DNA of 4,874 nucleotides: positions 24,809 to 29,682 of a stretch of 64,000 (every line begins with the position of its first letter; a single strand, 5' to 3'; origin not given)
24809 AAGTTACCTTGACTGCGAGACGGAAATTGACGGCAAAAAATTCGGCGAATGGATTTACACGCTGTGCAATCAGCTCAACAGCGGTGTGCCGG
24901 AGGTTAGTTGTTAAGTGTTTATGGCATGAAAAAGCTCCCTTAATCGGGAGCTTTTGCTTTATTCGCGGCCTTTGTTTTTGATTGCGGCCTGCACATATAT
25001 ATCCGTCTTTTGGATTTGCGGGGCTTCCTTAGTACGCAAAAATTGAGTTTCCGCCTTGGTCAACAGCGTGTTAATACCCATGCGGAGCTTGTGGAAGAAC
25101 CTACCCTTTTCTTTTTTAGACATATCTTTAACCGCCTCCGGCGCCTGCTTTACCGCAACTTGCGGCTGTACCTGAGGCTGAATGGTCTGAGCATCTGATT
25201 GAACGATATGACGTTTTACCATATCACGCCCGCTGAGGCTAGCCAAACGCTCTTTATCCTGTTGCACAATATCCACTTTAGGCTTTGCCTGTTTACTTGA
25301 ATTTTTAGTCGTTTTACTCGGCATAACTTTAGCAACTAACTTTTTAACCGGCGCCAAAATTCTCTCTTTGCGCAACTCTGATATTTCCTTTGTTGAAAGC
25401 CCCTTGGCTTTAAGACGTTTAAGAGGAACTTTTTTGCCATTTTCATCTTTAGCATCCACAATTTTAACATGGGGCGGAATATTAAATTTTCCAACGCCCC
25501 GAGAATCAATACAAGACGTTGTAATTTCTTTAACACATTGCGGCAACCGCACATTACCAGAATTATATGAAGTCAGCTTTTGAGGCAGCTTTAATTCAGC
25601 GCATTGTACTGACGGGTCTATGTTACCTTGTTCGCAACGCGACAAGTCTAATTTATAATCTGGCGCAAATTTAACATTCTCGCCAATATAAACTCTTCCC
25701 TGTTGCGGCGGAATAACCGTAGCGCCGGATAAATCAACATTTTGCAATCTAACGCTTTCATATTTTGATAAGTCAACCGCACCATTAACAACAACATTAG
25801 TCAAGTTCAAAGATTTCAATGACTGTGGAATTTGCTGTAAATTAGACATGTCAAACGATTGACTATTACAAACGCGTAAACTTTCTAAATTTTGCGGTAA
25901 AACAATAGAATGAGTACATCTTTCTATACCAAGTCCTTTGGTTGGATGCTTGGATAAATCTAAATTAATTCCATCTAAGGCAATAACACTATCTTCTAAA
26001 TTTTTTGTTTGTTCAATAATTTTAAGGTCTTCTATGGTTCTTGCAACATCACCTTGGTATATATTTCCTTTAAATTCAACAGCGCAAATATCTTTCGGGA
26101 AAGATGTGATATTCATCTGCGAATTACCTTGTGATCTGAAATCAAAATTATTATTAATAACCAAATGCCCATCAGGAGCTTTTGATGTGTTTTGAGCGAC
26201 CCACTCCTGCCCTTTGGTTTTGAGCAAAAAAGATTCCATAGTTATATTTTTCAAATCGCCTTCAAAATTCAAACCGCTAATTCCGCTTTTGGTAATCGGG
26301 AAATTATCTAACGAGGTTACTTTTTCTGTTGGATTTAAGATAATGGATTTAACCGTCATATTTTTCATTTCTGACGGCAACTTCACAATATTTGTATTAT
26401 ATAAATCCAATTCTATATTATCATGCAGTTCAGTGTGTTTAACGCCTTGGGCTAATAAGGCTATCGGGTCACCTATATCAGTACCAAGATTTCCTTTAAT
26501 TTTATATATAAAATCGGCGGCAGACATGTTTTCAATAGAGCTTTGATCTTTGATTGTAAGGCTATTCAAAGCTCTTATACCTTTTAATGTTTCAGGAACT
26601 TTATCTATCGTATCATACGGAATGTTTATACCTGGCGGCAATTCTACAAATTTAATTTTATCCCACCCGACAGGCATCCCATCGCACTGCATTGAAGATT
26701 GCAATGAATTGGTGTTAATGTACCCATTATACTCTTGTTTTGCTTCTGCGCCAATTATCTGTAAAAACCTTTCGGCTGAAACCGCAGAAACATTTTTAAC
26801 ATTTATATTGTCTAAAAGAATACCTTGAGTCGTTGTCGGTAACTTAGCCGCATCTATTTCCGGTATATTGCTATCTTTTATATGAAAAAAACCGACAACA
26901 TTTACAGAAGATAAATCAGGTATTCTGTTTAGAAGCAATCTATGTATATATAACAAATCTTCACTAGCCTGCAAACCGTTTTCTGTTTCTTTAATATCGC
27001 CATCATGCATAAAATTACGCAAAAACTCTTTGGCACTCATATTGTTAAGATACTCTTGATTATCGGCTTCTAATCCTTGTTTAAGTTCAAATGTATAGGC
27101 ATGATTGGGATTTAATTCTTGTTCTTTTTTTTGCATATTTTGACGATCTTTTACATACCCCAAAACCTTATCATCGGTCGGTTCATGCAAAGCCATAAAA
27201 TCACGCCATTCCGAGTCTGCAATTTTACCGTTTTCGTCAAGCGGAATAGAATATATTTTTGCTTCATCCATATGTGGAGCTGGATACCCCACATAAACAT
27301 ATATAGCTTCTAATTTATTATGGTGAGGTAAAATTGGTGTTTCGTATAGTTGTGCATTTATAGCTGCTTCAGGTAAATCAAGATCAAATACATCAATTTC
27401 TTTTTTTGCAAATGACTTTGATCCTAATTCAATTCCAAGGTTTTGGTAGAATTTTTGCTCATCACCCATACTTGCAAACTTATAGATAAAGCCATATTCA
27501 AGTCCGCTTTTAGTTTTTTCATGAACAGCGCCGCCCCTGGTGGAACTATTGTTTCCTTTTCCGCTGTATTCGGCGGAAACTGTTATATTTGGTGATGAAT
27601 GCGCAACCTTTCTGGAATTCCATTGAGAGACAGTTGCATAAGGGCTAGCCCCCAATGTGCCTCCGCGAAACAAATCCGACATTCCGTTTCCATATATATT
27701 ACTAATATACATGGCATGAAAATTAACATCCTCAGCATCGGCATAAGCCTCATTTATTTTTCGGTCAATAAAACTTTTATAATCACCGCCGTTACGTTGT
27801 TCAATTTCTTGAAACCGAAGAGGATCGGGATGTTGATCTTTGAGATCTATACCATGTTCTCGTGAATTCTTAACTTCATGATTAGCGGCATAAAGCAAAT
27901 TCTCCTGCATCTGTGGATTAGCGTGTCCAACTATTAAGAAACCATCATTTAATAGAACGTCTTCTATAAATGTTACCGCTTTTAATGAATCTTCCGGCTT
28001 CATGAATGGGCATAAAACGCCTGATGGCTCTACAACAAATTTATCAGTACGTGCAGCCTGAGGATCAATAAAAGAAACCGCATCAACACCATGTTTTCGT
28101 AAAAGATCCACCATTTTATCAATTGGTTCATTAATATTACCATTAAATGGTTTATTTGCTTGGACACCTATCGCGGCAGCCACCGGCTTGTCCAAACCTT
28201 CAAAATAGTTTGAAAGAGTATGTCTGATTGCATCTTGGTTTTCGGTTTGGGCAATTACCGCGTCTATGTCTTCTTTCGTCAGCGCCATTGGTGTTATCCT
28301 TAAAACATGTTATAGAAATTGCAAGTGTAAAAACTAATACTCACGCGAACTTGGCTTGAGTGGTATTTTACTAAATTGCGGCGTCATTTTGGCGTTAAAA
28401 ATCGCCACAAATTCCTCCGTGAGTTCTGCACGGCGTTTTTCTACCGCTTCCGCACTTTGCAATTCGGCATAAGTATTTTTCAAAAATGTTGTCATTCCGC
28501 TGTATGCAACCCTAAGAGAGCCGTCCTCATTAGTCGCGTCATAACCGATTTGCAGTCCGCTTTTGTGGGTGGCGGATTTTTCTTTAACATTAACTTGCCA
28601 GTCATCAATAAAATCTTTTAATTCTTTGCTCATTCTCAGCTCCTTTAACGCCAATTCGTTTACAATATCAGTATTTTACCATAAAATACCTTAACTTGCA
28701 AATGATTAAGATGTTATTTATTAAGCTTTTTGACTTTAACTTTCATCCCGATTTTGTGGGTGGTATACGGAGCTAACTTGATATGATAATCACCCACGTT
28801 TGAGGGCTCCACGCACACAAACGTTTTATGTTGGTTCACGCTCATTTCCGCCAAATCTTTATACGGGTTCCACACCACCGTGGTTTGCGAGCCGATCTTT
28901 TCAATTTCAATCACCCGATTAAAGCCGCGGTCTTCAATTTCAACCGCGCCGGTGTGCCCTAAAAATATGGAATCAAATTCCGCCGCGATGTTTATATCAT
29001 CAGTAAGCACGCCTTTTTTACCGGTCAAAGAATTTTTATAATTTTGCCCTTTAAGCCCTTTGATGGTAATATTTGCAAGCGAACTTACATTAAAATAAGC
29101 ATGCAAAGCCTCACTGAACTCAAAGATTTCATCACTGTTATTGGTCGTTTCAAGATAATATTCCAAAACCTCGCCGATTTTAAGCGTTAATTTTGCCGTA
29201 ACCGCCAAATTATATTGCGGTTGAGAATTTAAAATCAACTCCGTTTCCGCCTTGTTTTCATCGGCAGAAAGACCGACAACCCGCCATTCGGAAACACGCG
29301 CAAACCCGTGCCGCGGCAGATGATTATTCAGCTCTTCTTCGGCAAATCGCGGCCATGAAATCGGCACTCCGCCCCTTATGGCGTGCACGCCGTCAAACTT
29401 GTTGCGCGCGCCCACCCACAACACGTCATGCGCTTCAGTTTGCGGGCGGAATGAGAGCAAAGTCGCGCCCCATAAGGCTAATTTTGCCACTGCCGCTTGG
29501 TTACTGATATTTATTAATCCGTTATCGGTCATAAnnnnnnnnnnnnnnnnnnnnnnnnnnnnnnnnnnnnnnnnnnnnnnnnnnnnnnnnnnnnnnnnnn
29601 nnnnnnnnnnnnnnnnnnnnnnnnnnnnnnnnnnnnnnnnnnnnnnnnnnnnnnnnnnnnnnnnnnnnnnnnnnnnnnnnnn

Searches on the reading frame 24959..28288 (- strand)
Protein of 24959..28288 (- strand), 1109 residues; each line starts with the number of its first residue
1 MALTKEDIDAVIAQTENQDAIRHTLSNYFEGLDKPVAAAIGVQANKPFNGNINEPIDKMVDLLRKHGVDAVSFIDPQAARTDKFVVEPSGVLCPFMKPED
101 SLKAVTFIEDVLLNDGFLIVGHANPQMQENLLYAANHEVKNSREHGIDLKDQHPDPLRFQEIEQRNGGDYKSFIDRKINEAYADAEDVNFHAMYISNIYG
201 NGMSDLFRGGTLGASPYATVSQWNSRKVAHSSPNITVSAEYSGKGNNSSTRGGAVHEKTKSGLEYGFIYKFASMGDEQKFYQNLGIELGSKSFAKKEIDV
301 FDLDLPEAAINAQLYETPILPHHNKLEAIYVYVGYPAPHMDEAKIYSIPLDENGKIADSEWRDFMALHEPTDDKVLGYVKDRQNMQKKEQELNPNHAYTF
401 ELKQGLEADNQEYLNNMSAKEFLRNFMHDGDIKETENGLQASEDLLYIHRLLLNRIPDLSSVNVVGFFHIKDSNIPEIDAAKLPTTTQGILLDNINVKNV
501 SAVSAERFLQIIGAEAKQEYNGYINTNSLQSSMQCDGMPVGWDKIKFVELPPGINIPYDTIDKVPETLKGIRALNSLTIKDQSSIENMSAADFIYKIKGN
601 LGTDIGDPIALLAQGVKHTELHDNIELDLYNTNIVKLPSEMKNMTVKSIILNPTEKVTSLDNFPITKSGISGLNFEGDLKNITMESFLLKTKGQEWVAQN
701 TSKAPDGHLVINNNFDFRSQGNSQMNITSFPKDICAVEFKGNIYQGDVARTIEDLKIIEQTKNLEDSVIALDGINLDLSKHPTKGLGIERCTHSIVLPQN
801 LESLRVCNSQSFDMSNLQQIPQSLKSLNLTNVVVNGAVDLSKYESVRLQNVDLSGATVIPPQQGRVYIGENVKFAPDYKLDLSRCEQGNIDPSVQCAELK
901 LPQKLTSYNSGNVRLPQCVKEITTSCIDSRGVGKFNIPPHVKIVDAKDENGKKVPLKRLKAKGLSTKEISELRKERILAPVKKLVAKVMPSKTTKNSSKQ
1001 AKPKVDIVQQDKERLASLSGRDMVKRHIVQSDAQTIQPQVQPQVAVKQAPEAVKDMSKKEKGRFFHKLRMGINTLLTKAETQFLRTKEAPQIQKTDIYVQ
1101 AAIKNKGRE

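Call 24: list_cluster_members(proteins=[window:24962-28288:-, window:41196-44003:+, window:50428-53511:+, window:34267-36768:-, window:60135-61940:-, window:9075-10301:-])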
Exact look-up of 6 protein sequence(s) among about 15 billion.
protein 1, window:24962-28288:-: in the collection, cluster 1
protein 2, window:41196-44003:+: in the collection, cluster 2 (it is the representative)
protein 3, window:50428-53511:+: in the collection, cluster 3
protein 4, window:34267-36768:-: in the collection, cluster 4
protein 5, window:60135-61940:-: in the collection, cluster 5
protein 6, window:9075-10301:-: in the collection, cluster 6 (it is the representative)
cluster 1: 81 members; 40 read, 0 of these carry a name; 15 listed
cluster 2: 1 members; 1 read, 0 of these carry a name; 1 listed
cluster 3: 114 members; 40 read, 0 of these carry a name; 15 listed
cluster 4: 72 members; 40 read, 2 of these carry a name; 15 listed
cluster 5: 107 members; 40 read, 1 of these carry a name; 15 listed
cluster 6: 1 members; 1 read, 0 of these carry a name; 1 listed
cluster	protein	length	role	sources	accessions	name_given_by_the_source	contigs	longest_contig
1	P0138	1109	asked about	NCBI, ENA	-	-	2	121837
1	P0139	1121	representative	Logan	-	-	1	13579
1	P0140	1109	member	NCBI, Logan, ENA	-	-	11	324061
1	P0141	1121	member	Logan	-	-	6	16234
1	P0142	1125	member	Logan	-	-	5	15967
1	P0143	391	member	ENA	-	-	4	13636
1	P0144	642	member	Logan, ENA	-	-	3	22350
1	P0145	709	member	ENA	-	-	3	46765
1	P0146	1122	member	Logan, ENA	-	-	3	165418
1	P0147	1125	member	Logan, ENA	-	-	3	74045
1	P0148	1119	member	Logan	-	-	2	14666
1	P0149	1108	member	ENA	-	-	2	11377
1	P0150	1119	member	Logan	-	-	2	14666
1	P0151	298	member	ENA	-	-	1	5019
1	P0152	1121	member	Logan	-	-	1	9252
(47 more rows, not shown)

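Call 59: search_protein_families(library=pfam, proteins=[window:24959-28288:-], max_evalue=0.00001)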
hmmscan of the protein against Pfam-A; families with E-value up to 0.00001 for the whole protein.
window:24959-28288:- (1109 aa): 0 families

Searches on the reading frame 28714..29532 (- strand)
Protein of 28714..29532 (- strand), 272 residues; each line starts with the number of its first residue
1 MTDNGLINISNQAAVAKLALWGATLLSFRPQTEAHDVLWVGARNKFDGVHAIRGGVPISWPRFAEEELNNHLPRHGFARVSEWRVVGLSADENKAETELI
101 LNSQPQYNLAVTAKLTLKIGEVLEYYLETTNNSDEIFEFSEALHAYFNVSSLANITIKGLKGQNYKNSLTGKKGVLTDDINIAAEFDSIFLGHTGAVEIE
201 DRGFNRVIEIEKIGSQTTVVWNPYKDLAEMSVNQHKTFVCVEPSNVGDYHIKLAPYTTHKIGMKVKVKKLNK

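Call 40: search_protein_families(library=pfam, proteins=[window:28714-29532:-], max_evalue=0.001)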
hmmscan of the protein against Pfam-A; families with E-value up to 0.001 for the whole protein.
window:28714-29532:- (272 aa): 1 family
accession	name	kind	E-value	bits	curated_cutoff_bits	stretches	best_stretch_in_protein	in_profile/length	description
PF01263.26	Aldose_epim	-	2.7e-34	119.4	27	1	6-263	2-296/299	Aldose 1-epimerase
